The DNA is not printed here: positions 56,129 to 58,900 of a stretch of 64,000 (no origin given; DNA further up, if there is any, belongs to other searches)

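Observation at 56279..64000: Tightly packed GMC oxidoreductase / DyP peroxidase / DyP-related membrane protein / di-haem protein cluster of unknown function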

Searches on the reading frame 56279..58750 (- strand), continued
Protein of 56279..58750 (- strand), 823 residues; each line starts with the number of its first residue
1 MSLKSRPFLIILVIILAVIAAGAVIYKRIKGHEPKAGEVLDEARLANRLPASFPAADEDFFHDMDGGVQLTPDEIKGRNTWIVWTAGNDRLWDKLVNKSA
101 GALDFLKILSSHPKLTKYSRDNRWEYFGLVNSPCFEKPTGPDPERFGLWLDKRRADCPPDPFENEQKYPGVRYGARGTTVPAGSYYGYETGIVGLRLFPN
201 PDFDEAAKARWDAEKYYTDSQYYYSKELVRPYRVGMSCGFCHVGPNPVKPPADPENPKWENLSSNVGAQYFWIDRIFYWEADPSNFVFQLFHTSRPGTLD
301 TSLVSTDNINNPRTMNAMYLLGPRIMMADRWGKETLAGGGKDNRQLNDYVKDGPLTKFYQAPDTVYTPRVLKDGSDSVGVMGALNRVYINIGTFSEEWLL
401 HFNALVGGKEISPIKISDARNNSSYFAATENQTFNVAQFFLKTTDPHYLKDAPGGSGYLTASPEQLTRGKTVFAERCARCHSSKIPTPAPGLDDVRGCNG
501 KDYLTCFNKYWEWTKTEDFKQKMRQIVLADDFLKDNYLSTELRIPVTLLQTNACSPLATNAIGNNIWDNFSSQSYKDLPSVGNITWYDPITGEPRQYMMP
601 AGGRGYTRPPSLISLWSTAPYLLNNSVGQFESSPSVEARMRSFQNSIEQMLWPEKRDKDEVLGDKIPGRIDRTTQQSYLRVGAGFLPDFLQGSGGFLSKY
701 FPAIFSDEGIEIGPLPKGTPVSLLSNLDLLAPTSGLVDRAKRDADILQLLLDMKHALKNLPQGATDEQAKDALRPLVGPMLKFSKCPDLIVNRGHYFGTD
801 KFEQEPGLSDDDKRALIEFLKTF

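Call 47: search_protein_families(library=pfam, proteins=[L045:11330-14734:+, L036:2675-3850:+, L082:6176-7354:+, L072:3498-4571:+, L024:7179-8786:+, L030:6851-8035:-, L053:16229-17803:+, L070:14185-17238:+, L028:17674-18636:+, L006:16151-17653:-], max_evalue=0.001)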
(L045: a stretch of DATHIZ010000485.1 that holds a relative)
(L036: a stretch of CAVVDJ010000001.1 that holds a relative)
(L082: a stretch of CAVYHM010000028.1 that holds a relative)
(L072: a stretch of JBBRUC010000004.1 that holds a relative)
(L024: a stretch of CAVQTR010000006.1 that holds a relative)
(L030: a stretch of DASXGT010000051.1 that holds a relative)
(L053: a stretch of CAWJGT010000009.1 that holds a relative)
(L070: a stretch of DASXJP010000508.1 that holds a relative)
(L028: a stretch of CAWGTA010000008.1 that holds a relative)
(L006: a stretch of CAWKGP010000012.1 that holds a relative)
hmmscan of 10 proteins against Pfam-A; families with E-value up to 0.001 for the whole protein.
L045:11330-14734:+ (1135 aa): 4 families
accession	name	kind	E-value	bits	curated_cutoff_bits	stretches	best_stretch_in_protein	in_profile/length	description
PF25183.1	OMP_b-brl_4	-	4.7e-224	746.9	30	1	239-1128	1-838/838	Outer membrane beta barrel domain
PF13620.12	CarboxypepD_reg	-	2.2e-19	70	32.3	1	27-106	2-81/82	Carboxypeptidase regulatory-like domain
PF13715.12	CarbopepD_reg_2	-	3e-07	30.8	32.2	1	30-107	5-77/88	CarboxypepD_reg-like domain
PF00593.30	TonB_dep_Rec_b-barrel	-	6.8e-07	29.9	27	1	501-736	24-262/436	TonB dependent receptor-like, beta-barrel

L036:2675-3850:+ (392 aa): 0 families

L082:6176-7354:+ (393 aa): 3 families
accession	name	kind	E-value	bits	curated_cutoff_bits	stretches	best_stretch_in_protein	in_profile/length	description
PF21419.2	RoxA-like_Cyt-c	-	2.1e-14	53.2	26.7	1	293-331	1-38/39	RoxA-like, cytochrome c-like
PF00034.26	Cytochrom_C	-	6.1e-09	37.5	21.3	0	248-317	1-71/90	Cytochrome c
PF13442.11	Cytochrome_CBB3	-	3.3e-07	31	27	0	248-277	3-25/68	Cytochrome C oxidase, cbb3-type, subunit III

L072:3498-4571:+ (358 aa): 4 families
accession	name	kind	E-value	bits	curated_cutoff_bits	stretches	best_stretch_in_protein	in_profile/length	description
PF00005.33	ABC_tran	-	4.6e-37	128.1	25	1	127-273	1-136/137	ABC transporter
PF13304.12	AAA_21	-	2.2e-05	25.1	27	0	141-158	3-20/304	AAA domain, putative AbiEii toxin, Type IV TA system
PF13191.12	AAA_16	-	3.3e-05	24.9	32.6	1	135-176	20-63/167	AAA ATPase domain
PF13401.12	AAA_22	-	0.00036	21.3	27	1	140-164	8-32/130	AAA domain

L024:7179-8786:+ (536 aa): 1 family
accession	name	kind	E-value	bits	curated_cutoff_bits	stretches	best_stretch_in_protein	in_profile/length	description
PF14224.11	DUF4331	-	1.9e-08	34.4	27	1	147-298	150-234/421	Domain of unknown function (DUF4331)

L030:6851-8035:- (395 aa): 11 families
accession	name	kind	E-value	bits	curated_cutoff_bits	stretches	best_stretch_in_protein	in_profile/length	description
PF07719.23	TPR_2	-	1.6e-11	43.8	27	0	249-277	1-29/34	Tetratricopeptide repeat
PF13176.12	TPR_7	-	5.9e-10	38.9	27.9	0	252-279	2-29/36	Tetratricopeptide repeat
PF25064.1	ARM_TT21_5th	-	6e-10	39.9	27.8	1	115-210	6-100/117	TT21 fifth ARM repeats domain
PF13428.12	TPR_14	-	1.5e-09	38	23.5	0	249-279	1-31/44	Tetratricopeptide repeat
PF13432.12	TPR_16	-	4.4e-08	33.9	32.7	1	223-277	4-59/65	Tetratricopeptide repeat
PF14559.12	TPR_19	-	1.7e-07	31.9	25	0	227-281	2-57/68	Tetratricopeptide repeat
PF00515.34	TPR_1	-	3.2e-07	30.3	27.8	0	187-208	6-27/34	Tetratricopeptide repeat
PF13424.12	TPR_12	-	3.6e-07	30.7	30.1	0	148-208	8-71/77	Tetratricopeptide repeat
PF13181.12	TPR_8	-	1.9e-06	28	25.7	0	117-141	8-32/34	Tetratricopeptide repeat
PF13174.12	TPR_6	-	2e-05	25.4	26.3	0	252-279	3-30/33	Tetratricopeptide repeat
PF06696.16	Strep_SA_rep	-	0.00087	19.7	26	0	7-23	6-22/25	Streptococcal surface antigen repeat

L053:16229-17803:+ (525 aa): 0 families

L070:14185-17238:+ (1018 aa): 2 families
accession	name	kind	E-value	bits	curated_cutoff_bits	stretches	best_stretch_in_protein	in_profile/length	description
PF02738.23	MoCoBD_1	-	4.9e-22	78.7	27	2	476-538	14-76/244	Molybdopterin cofactor-binding domain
PF20256.3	MoCoBD_2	-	1.4e-21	77.7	27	2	872-955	198-283/283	Molybdopterin cofactor-binding domain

L028:17674-18636:+ (321 aa): 1 family
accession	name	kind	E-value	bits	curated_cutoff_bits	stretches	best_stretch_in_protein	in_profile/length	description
PF04199.19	Cyclase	-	4.8e-16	59.7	23.1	1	104-253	21-138/142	Putative cyclase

L006:16151-17653:- (501 aa): 1 family
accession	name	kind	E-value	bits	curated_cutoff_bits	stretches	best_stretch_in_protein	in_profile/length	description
PF00171.27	Aldedh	-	3.7e-164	547.1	23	1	29-495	1-461/461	Aldehyde dehydrogenase family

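Call 48: predict_structure(alignment_id=A2)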
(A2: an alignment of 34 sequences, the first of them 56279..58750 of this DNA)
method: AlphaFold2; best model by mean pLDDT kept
length: 823 residues; sequences in the alignment: 34
mean_pLDDT: 54.7   pTM: 0.60
mean pLDDT of the five models: 54.7, 54.6, 54.0, 49.9, 44.2
residues with pLDDT >= 90: 18; 70-90: 156; 50-70: 295; < 50: 354
segments of 3 or more residues with pLDDT < 50: 1-5, 30-36, 84-133, 135-153, 157-209, 213-220, 222-224, 228-241, 254-257, 266-317, 367-413, 539-576, 603-626, 786-804
pLDDT, mean of each block of 10 residues (from residue 1): 56 74 58 50 60 62 65 76 47 47 37 40 42 43 38 48 34 33 35 32 43 47 49 41 57 52 52 36 39 29 29 41 62 56 57 60 52 34 43 36 37 58 68 72 69 79 92 78 73 55 66 80 90 68 41 35 36 47 66 68 37 31 43 63 75 74 68 58 53 52 53 63 55 56 72 75 66 74 53 39 61 89 77
secondary structure, 60 per line:
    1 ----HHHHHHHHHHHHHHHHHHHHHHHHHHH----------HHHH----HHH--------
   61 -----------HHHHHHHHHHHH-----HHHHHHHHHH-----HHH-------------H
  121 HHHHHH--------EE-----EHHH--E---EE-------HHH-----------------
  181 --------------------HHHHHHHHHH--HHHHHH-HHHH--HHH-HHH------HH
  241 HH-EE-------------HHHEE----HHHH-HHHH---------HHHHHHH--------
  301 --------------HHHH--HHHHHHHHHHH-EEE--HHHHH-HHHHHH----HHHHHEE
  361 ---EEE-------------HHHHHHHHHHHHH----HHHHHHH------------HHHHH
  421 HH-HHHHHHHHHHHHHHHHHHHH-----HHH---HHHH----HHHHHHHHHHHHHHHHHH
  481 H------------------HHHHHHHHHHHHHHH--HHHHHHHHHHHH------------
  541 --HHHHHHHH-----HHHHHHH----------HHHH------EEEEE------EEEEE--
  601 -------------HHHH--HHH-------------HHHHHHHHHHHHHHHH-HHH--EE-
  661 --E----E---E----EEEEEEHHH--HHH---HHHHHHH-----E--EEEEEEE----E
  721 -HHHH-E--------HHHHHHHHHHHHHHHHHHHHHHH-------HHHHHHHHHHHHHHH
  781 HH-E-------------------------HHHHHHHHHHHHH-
elements in order (helices of 4 or more, strands of 3 or more residues): H5-31 H42-45 H72-83 H89-98 H120-126 H201-210 H213-218 H220-223 H239-242 H268-271 H273-276 H286-292 H315-318 H321-331 E333-335 H338-342 H344-349 H354-358 E364-366 H380-392 H397-403 H416-422 H424-443 H455-458 H463-481 H500-514 H517-528 H543-550 H556-562 H573-576 E583-587 E594-598 H614-617 H636-651 E677-682 H694-700 E709-715 H722-725 H736-758 H766-782 H810-822
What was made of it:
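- On Rubber oxygenase (RoxA/RoxB) proper: The c823 model is too poor (pLDDT 55, call 48), and no RoxA sequence or structural alignment was available.
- Tried and rejected: The AF2 model, built from 34 sequences all at least 68% identical, was poor (pLDDT 55, call 48).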

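Call 50: fold_search(model_id=the predicted structure, library=pdb)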
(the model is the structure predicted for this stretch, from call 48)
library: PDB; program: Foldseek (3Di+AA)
matches with E <= 10: 23; with E <= 0.001: 0
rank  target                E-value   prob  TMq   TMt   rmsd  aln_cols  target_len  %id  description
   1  4o1q_B                1.7e+00  0.05  0.06  0.13  16.5       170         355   14  Crystal Structure of the Q103N-MauG/pre-Methylamine Dehydrogenase Complex (released 2014-04-30)
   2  4l3g_B                1.9e+00  0.05  0.07  0.13  13.3       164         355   16  Crystal Structure of the E113Q-MauG/pre-Methylamine Dehydrogenase Complex Aged 120 Days (released 2013-09-04)
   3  9hip_B                1.9e+00  0.01  0.06  0.09  29.1       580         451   10  MnmE-MnmG a2b2 complex (released 2025-08-27)
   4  3l4m_B                2.1e+00  0.06  0.06  0.12  12.4       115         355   17  Crystal Structure of the MauG/pre-Methylamine Dehydrogenase Complex. (released 2010-03-23)
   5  3rn0_B                2.2e+00  0.03  0.08  0.15  19.9       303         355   13  Crystal Structure of the W199K-MauG/pre-Methylamine Dehydrogenase Complex (released 2011-10-05)
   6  3rn1_B                2.4e+00  0.06  0.06  0.12  12.4       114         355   18  Crystal Structure of the W199E-MauG/pre-Methylamine Dehydrogenase Complex (released 2012-04-25)
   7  4l1q_A                2.6e+00  0.04  0.07  0.14  16.3       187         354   14  Crystal Structure of the E113Q-MauG/pre-Methylamine Dehydrogenase Complex (released 2013-09-04)
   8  4y5r_B                2.8e+00  0.06  0.06  0.12  12.4       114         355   19  Crystal Structure of a T67A MauG/pre-Methylamine Dehydrogenase Complex (released 2015-06-17)
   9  4fa4_B                2.8e+00  0.06  0.06  0.12  12.6       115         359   20  Crystal Structure of WT MauG in Complex with Pre-Methylamine Dehydrogenase Aged 10 Days (released 2013-03-06)
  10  4l1q_B                3.1e+00  0.06  0.06  0.13  12.1       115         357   16  Crystal Structure of the E113Q-MauG/pre-Methylamine Dehydrogenase Complex (released 2013-09-04)
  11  3sjl_A                3.4e+00  0.03  0.06  0.13  15.7       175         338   15  Crystal Structure of the P107S-MauG/pre-Methylamine Dehydrogenase Complex (released 2012-05-02)
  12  3orv_B                3.6e+00  0.06  0.06  0.13  11.3       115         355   16  Crystal Structure of the Y294H-MauG/pre-Methylamine Dehydrogenase Complex (released 2010-11-10)
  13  8byp_X                4.0e+00  0.02  0.05  0.04  21.6       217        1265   15  Botulinum neurotoxin serotype X in complex with NTNH/X (released 2023-02-08)
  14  8xlh_A                4.8e+00  0.01  0.05  0.02  26.4       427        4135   11  Structure of chimeric RyR-I4657M/G4819E (released 2024-10-30)
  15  9iav_B                5.9e+00  0.06  0.03  0.15   3.1        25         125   24  Non-immunogenic staphylokinase variant THR174 (released 2026-03-04)
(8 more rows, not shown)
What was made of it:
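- Its AF2 model is poor (pLDDT 55, call 48) and the structure search gave nothing significant (call 50).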

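Call 51: search_solved_structures(query=A2, max_evalue=1, show_alignments=3)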
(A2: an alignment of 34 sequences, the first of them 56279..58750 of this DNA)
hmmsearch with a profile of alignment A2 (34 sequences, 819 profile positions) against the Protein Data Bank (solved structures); distinct sequences matched with E-value up to 1: 18.
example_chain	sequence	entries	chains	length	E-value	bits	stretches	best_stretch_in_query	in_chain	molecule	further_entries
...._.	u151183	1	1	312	0.065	14.2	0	457-480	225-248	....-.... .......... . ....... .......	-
4lji_A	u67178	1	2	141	0.1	13.5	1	437-493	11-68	Cytochrome c-550-like protein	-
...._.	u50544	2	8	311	0.11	13.5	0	460-479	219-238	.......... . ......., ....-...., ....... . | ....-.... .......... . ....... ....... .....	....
7y5e_VL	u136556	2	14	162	0.14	13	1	455-493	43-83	Cytochrome c550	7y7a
4yuu_V1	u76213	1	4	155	0.22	12.4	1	442-490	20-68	Cytochrome c-550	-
8iwh_V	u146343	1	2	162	0.23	12.4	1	445-493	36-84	Cytochrome c-550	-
9krr_A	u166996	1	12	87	0.29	12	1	461-497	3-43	Cytochrome c6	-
8ab6_D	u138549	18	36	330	0.36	11.7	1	420-480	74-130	YALI0A17468p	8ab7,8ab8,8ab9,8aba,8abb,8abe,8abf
8j5k_V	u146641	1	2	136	0.56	11.1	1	448-493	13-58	PsbV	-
6jlu_V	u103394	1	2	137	0.56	11.1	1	448-493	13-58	Cytochrome c-550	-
2qjk_B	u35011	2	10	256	0.59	11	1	457-483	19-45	Cytochrome c1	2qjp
8asi_C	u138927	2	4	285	0.6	11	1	457-483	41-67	Cytochrome c1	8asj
7jrg_D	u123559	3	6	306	0.6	11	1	458-482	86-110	cytochrome c1-2, heme protein, mitochondrial | CYC1 (cyt c1)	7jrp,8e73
6j3y_V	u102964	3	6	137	0.61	11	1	448-493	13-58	Cytochrome c-550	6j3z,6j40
7vd5_V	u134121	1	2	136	0.61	11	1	449-493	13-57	Cytochrome c-550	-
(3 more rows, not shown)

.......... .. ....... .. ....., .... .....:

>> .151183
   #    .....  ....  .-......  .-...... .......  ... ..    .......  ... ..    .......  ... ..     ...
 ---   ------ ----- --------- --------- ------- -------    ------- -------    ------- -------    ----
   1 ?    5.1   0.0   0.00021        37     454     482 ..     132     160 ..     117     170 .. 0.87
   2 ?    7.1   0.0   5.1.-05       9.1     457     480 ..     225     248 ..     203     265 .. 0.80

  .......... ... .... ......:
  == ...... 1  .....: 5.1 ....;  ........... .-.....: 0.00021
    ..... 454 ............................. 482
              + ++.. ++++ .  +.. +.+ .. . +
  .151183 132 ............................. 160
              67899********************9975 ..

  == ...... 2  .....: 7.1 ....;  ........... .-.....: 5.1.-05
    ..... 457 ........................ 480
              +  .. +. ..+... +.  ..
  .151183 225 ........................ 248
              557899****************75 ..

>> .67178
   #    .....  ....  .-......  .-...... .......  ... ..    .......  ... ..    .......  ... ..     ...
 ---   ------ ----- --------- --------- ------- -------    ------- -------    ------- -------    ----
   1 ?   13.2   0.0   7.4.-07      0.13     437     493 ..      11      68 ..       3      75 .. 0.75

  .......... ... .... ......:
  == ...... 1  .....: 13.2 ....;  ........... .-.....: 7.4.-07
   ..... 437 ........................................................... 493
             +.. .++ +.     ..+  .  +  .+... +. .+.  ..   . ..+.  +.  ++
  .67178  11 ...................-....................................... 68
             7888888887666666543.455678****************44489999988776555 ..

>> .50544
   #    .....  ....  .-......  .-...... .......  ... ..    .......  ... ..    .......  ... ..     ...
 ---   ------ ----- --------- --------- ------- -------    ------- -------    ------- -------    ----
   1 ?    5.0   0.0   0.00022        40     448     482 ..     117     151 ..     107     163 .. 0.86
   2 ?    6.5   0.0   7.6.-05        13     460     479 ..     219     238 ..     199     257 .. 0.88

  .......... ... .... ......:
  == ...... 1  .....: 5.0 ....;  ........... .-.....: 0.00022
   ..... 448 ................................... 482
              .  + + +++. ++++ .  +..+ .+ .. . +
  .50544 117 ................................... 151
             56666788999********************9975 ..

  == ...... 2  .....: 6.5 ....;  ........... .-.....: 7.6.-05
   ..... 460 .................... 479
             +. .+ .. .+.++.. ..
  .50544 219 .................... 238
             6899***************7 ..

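Call 54: search_protein_families(library=pfam, proteins=[L082:3235-6162:+, L058:11103-14435:+, L047:13865-15010:+, L058:14457-15170:+], max_evalue=0.01)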
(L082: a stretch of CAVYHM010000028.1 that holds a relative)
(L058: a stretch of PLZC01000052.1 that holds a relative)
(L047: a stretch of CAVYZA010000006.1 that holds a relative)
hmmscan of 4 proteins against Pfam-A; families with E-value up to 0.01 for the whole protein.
L082:3235-6162:+ (976 aa): 3 families
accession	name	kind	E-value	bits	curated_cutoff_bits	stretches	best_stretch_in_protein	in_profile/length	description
PF21419.2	RoxA-like_Cyt-c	-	2e-16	59.7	26.7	1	873-910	1-37/39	RoxA-like, cytochrome c-like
PF13442.11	Cytochrome_CBB3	-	8.3e-07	29.7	27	1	785-802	4-21/68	Cytochrome C oxidase, cbb3-type, subunit III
PF00034.26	Cytochrom_C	-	8.8e-05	24.2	21.3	0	785-804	2-21/90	Cytochrome c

L058:11103-14435:+ (1111 aa): 2 families
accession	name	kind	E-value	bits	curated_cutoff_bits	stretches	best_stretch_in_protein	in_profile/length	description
PF21419.2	RoxA-like_Cyt-c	-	7.3e-16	57.9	26.7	1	1008-1046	1-38/39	RoxA-like, cytochrome c-like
PF13442.11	Cytochrome_CBB3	-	1.2e-05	26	27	1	909-928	2-21/68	Cytochrome C oxidase, cbb3-type, subunit III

L047:13865-15010:+ (382 aa): 0 families

L058:14457-15170:+ (238 aa): 0 families

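Call 68: search_dna_similar(query=window:56279-58750:-, collection=plasmids, mode=protein, max_evalue=0.001, max_rows=15)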
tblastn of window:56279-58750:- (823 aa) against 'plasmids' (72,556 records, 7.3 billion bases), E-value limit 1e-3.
Records with a match: 21; places in all: 21; records where one place covers at least 80% of the query: 21.
Best place of each record, by identity: <60% 21.
By first word of the organism name: Rhizobium 18; Sinorhizobium 2; Mesorhizobium 1.
By predicted mobility (MOB-suite, as given by PLSDB): non-mobilizable 14; conjugative 7.
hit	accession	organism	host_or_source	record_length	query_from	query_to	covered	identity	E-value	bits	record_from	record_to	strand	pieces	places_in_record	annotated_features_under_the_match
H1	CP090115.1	Rhizobium leguminosarum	Trifolium ambiguum,Cell culture,Plant ...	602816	33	823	96%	45.3%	0e+0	728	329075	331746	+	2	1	hypothetical protein (x2)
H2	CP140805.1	Rhizobium johnstonii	Trifolium pratense,whole organism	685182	33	823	96%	45.1%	0e+0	721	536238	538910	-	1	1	hypothetical protein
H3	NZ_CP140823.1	Rhizobium johnstonii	Trifolium pratense,whole organism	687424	33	823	96%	45.1%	0e+0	721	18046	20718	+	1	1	hypothetical protein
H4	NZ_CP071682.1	Rhizobium ruizarguesonis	lentil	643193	33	823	96%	45.1%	0e+0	720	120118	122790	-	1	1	hypothetical protein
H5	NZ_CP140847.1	Rhizobium johnstonii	Trifolium pratense,whole organism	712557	33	823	96%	45.1%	0e+0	720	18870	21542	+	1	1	hypothetical protein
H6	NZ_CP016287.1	Rhizobium leguminosarum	Vavilovia formosa,cell culture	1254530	33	823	96%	45.1%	0e+0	721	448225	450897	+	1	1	record has no annotation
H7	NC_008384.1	Rhizobium johnstonii 3841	-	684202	33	823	96%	45.0%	0e+0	719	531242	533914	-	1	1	hypothetical protein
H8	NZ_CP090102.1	Rhizobium leguminosarum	Trifolium pratense,Cell culture,Plant ...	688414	33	823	96%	45.0%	0e+0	719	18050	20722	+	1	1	hypothetical protein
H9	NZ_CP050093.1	Rhizobium leguminosarum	Trifolium pratense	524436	33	823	96%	45.0%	0e+0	719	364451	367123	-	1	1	hypothetical protein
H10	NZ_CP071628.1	Rhizobium leguminosarum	lentil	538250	33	823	96%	45.0%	0e+0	718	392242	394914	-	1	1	cytochrome c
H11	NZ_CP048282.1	Rhizobium leguminosarum bv. viciae 248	Fava bean,whole organism,nodules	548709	33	823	96%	45.0%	0e+0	718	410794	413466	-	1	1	hypothetical protein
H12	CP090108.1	Rhizobium leguminosarum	Trifolium ambiguum,Cell culture,Plant ...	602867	33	823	96%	44.9%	0e+0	717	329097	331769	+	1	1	hypothetical protein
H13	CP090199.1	Rhizobium leguminosarum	Trifolium ambiguum,Cell culture,nodule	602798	33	823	96%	44.9%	0e+0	717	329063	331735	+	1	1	hypothetical protein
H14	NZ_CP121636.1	Rhizobium leguminosarum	Trifolium ambiguum,cell culture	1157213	33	823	96%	44.9%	0e+0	717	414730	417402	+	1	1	record has no annotation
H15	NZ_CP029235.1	Sinorhizobium fredii CCBAU 45436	Glycine max,cell culture,plant root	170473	33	823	96%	44.6%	0e+0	704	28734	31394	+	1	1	cytochrome c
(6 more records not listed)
